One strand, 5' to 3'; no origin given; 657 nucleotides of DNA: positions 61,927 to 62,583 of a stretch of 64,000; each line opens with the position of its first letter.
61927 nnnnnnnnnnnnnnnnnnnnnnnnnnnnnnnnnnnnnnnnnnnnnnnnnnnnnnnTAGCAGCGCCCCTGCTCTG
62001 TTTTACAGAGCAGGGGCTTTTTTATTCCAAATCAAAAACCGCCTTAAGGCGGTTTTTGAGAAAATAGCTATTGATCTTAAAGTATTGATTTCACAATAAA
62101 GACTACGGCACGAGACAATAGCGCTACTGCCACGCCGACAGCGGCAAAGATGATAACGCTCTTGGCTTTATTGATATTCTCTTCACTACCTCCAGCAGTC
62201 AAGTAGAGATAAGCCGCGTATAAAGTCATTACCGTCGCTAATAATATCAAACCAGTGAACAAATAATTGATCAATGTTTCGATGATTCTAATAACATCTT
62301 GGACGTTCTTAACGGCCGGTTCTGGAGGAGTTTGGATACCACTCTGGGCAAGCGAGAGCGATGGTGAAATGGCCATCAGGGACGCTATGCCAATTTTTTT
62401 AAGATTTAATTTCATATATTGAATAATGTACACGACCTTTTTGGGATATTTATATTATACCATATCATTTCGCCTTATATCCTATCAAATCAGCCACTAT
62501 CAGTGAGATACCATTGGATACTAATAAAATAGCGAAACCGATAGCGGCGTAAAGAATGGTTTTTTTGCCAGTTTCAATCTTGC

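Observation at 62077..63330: Array of three paralogous TrbC/VirB2-like pilin-family small proteins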

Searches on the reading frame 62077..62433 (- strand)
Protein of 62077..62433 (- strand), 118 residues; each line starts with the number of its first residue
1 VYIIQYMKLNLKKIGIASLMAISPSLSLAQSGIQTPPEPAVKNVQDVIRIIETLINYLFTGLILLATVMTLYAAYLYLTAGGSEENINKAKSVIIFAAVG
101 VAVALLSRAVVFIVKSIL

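Call 3: search_protein_families(library=pfam, proteins=[window:62077-62433:-], max_evalue=10)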
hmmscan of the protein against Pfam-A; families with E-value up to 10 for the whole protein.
window:62077-62433:- (118 aa): 3 families
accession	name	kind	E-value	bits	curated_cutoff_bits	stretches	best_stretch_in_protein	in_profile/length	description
PF18895.5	T4SS_pilin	-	2.2e-05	24.9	26.6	1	44-111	5-68/71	Type IV secretion system pilin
PF11779.13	SPT_ssu-like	-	0.1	12.7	29.8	1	57-78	26-47/54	Small subunit of serine palmitoyltransferase-like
PF06979.18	TMEM70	-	0.12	12.8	22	1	12-77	15-75/157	TMEM70/TMEM186/TMEM223 protein family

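Call 5: search_protein_families(library=ncbifam, proteins=[window:62077-62433:-], max_evalue=10)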
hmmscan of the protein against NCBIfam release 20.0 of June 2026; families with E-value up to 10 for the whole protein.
window:62077-62433:- (118 aa): 1 family
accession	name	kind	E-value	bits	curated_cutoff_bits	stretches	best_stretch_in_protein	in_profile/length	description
NF045849.1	ICE_MMCAP2_0565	equivalog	0.42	10.3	40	1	45-117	7-79/80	Mbov_0395 family pilin-like conjugal transfer protein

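Call 66: search_protein_families(library=pfam, alignment_id=A5, max_evalue=0.01)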
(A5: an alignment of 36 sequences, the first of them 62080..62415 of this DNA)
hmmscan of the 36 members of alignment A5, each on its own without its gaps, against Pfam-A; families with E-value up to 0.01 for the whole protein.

A. member 1, window:62080-62415:- (112 aa): 1 family
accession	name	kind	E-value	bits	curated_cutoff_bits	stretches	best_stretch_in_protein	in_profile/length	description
PF18895.5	T4SS_pilin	-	2e-05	25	26.6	1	38-105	5-68/71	Type IV secretion system pilin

B. families by the number of members that match (of 36 scanned): 18 families
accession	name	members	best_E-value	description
PF18895.5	T4SS_pilin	36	2.2e-14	Type IV secretion system pilin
PF04956.18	TrbC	7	6.8e-07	TrbC/VIRB2 pilin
PF02322.20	Cyt_bd_oxida_II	2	0.0001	Cytochrome bd terminal oxidase subunit II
PF04306.18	DUF456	2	0.0005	Protein of unknown function (DUF456)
PF14093.11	DUF4271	2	0.0042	Domain of unknown function (DUF4271)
PF01292.26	Ni_hydr_CYTB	1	0.00057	Prokaryotic cytochrome b561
PF00324.27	AA_permease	1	0.00082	Amino acid permease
PF13687.11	DUF4153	1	0.0011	Domain of unknown function (DUF4153)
PF19607.4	DUF6112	1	0.0016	Family of unknown function (DUF6112)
PF19814.4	DUF6297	1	0.0019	Family of unknown function (DUF6297)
PF04610.19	TrbL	1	0.0023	TrbL/VirB6 plasmid conjugal transfer protein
PF05987.18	DUF898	1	0.0042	Bacterial protein of unknown function (DUF898)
PF08016.18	PKD_channel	1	0.0052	Polycystin cation channel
PF04893.22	Yip1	1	0.0068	Yip1 domain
PF07843.16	DUF1634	1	0.0069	Protein of unknown function (DUF1634)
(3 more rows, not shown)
